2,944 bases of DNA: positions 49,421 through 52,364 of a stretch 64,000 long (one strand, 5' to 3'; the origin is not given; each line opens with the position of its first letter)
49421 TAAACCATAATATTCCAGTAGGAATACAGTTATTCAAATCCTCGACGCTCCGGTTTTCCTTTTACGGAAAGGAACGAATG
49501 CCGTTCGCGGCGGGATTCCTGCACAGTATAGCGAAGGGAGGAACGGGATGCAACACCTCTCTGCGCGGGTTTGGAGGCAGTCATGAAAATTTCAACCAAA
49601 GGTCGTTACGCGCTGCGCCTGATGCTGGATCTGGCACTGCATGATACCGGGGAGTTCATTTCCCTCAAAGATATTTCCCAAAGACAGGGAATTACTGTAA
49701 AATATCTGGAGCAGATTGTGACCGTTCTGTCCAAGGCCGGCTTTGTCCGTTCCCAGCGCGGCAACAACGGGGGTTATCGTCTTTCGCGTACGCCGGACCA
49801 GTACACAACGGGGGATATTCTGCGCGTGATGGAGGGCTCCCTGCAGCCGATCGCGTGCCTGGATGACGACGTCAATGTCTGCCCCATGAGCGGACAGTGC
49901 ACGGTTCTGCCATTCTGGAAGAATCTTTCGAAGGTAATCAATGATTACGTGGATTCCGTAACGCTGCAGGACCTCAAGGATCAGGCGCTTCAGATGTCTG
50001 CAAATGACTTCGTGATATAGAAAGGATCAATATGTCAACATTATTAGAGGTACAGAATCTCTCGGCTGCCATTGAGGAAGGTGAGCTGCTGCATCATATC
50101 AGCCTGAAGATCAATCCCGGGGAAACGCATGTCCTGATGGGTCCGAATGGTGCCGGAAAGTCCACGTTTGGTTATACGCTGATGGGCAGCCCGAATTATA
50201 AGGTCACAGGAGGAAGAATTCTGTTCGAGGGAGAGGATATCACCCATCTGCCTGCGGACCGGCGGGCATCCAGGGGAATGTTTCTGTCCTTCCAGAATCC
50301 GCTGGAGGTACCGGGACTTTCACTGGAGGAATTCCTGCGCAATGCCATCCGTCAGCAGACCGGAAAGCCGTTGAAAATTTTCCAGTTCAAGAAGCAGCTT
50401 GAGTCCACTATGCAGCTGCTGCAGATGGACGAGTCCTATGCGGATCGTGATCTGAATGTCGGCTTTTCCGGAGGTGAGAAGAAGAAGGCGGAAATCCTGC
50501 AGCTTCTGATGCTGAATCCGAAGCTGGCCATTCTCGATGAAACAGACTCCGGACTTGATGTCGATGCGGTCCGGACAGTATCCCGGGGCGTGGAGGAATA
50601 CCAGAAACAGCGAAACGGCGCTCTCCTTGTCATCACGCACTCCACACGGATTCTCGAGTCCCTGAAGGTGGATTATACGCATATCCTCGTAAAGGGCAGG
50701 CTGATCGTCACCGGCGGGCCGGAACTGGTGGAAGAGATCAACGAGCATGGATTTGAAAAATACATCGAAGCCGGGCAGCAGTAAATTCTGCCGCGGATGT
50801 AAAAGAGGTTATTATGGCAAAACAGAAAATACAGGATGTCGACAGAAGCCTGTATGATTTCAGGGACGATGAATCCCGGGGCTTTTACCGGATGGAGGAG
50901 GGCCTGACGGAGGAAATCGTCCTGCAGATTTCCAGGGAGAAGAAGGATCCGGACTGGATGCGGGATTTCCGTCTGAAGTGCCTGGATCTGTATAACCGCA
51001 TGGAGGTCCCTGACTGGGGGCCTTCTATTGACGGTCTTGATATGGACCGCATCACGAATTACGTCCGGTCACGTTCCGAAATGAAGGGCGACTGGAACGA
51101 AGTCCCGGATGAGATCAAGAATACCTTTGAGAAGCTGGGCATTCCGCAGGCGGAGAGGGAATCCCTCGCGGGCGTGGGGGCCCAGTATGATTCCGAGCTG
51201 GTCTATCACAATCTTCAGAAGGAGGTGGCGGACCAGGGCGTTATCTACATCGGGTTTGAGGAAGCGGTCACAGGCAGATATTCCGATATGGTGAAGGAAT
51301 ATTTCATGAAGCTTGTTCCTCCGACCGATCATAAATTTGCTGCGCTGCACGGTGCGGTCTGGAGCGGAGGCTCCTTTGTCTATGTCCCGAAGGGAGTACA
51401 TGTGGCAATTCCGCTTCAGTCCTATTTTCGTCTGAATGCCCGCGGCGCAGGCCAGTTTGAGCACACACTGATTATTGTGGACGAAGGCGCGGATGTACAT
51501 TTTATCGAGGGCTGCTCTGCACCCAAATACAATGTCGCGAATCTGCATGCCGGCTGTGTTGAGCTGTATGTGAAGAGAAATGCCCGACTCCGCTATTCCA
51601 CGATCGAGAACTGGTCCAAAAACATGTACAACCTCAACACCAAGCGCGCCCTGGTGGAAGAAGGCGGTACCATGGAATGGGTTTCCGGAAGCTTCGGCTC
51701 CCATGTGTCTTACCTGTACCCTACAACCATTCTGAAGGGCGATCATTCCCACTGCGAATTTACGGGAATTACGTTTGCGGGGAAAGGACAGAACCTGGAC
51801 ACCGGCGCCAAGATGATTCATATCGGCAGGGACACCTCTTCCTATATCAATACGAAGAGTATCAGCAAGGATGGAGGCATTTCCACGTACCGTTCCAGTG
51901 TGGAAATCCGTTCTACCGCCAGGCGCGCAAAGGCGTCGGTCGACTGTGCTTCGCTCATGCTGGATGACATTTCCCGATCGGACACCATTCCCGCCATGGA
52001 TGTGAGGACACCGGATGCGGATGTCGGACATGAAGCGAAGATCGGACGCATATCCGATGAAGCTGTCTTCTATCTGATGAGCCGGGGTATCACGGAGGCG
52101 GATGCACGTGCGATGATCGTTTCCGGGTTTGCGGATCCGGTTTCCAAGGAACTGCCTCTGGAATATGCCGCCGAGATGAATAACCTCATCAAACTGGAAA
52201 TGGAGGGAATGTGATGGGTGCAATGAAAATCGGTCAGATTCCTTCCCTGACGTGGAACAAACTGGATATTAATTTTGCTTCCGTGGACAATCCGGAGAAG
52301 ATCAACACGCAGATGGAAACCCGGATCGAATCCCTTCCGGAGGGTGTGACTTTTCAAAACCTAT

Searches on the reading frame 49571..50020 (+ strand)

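Call 46: search_protein_families(library=pfam, proteins=[window:49571-50020:+])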
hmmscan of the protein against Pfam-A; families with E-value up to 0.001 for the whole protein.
window:49571-50020:+ (149 aa): 1 family
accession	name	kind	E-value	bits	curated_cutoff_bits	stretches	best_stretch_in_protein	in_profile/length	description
PF02082.26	Rrf2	-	2.1e-38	131.9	30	1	7-137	1-131/132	Iron-dependent Transcriptional regulator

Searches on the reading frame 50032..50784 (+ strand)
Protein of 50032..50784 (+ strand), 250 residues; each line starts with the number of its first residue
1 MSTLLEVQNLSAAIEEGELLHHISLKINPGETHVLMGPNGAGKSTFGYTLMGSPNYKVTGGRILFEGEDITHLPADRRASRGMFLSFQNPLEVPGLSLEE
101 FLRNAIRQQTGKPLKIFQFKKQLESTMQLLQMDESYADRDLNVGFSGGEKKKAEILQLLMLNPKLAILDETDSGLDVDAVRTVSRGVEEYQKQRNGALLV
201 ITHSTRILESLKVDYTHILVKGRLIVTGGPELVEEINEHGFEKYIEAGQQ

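Call 46: search_protein_families(library=pfam, proteins=[window:50032-50784:+])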
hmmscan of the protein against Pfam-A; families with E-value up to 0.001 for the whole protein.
window:50032-50784:+ (250 aa): 3 families
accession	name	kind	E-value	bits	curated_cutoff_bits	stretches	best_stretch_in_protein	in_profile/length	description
PF00005.33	ABC_tran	-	8.5e-24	85.2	25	1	20-171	1-135/137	ABC transporter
PF13304.12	AAA_21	-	7.6e-07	29.9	27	0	144-208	237-303/304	AAA domain, putative AbiEii toxin, Type IV TA system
PF02463.25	SMC_N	-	8.9e-07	29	40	0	145-211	137-205/220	RecF/RecN/SMC N terminal domain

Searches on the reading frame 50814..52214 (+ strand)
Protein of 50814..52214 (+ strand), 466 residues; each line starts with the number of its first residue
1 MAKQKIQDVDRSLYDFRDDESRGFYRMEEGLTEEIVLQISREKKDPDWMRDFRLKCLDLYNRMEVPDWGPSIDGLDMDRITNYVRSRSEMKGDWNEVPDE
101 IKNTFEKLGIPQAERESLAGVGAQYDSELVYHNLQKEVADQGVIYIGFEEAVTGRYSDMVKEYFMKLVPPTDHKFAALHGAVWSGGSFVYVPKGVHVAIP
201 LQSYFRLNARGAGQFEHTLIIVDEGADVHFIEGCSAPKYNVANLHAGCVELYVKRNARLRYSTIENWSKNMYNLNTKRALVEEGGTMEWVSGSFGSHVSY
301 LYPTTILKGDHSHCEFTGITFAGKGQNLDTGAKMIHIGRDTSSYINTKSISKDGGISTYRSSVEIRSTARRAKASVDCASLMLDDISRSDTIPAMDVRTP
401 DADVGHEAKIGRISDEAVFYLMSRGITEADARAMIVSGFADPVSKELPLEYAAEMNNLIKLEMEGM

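Call 46: search_protein_families(library=pfam, proteins=[window:50814-52214:+])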
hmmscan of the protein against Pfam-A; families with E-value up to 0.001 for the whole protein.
window:50814-52214:+ (466 aa): 2 families
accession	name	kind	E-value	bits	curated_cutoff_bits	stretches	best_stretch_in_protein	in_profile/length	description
PF01458.23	SUFBD_core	-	1.4e-81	273.8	27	1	205-439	1-232/232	SUF system FeS cluster assembly, SufBD core domain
PF19295.5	SufBD_N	-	1.5e-07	31.7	23.5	1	132-202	102-171/172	SufBD protein N-terminal region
